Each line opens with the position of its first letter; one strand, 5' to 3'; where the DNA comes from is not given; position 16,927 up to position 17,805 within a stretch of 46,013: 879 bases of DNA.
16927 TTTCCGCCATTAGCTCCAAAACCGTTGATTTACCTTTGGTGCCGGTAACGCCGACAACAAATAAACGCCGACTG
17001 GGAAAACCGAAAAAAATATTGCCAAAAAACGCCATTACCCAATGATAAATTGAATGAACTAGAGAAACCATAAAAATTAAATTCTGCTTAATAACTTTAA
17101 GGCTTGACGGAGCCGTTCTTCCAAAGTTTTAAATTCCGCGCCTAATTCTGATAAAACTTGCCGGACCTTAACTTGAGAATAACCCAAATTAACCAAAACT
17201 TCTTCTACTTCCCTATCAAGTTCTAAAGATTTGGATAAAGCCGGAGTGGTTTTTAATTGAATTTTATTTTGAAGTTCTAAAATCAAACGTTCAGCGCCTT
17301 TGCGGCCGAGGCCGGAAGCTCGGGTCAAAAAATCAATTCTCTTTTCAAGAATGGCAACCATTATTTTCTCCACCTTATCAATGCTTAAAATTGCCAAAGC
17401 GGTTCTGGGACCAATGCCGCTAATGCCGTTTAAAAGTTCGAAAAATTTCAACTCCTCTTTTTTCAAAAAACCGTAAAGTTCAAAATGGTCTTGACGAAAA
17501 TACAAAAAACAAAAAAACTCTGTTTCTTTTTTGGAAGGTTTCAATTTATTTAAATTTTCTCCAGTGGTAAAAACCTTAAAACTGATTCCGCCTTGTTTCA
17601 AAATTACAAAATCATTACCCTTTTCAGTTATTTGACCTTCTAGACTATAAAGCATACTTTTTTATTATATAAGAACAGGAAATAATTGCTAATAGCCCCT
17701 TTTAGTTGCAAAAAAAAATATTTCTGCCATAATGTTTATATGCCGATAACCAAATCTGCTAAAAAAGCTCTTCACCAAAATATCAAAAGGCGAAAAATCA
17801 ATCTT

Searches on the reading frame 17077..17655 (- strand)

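Call 56: search_protein_families(library=pfam, proteins=[window:17077-17655:-], max_evalue=0.00001)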
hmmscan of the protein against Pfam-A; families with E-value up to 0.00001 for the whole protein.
window:17077-17655:- (192 aa): 3 families
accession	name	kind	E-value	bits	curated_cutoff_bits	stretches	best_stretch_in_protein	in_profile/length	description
PF14520.12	HHH_5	-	9.9e-14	52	27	1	72-129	1-56/57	Helix-hairpin-helix domain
PF01330.27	RuvA_N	-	5.9e-12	46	23.6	1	1-62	1-61/61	RuvA N terminal domain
PF07499.19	RuvA_C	-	2.4e-07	31.5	24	1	149-190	5-47/47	RuvA, C-terminal domain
